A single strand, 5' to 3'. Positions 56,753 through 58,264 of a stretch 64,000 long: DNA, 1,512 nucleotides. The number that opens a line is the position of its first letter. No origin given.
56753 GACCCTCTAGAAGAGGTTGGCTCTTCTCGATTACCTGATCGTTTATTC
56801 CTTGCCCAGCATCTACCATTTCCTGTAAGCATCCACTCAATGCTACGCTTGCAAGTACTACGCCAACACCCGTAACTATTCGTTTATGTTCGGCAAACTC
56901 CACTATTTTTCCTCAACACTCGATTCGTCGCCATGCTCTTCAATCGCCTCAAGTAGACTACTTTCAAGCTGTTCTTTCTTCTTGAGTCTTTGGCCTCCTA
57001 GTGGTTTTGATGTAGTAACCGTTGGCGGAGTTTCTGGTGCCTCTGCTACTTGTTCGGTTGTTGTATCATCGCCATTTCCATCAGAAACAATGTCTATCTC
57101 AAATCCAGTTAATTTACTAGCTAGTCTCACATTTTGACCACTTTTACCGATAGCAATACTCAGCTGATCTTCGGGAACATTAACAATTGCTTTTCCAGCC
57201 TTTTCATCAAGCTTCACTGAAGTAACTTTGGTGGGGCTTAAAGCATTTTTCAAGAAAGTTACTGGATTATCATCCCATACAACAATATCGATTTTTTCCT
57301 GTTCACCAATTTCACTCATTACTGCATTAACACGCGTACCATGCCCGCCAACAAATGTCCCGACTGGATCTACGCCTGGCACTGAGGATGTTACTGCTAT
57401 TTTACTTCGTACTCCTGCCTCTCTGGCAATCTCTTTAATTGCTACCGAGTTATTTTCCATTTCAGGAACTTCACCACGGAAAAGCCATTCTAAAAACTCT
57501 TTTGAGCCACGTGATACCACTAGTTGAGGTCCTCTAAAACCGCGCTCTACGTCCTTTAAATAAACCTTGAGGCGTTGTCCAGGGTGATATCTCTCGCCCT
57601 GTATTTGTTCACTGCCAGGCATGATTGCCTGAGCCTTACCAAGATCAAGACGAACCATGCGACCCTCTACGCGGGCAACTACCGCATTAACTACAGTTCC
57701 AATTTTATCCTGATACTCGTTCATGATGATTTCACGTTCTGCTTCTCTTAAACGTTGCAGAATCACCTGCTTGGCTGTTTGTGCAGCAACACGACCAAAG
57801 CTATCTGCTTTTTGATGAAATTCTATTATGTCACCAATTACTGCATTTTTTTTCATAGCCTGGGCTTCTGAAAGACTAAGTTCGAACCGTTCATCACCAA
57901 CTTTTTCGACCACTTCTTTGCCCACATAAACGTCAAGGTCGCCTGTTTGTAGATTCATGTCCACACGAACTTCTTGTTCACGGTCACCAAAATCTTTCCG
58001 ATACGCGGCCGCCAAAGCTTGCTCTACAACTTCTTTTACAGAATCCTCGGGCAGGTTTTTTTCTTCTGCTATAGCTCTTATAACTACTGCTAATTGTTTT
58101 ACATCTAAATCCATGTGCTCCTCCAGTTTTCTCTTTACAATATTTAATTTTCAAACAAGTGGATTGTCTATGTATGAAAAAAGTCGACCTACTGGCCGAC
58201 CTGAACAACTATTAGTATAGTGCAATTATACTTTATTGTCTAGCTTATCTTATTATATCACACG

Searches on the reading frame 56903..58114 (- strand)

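Call 7: search_protein_families(library=ncbifam, proteins=[window:56903-58114:-])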
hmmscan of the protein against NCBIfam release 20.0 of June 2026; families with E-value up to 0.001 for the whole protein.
window:56903-58114:- (403 aa): 5 families
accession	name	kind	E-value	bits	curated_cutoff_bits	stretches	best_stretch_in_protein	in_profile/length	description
TIGR01953.1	NusA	equivalog_domain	3.3e-112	374.9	253.4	1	10-344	4-337/340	transcription termination factor NusA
NF006645.0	PRK09202.4-5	equivalog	2.6e-60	204.6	532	1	8-344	19-369/540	transcription termination/antitermination protein NusA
NF006642.0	PRK09202.4-1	equivalog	2.5e-36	125.3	687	1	70-344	93-374/614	transcription termination/antitermination protein NusA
TIGR01952.1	nusA_arch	equivalog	5.6e-12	46.2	74.35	1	251-342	44-135/141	NusA-like transcription termination signal-binding factor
NF006261.0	PRK08406.1-5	equivalog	2.1e-05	24.2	231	0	308-344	33-69/173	transcription elongation factor NusA-like protein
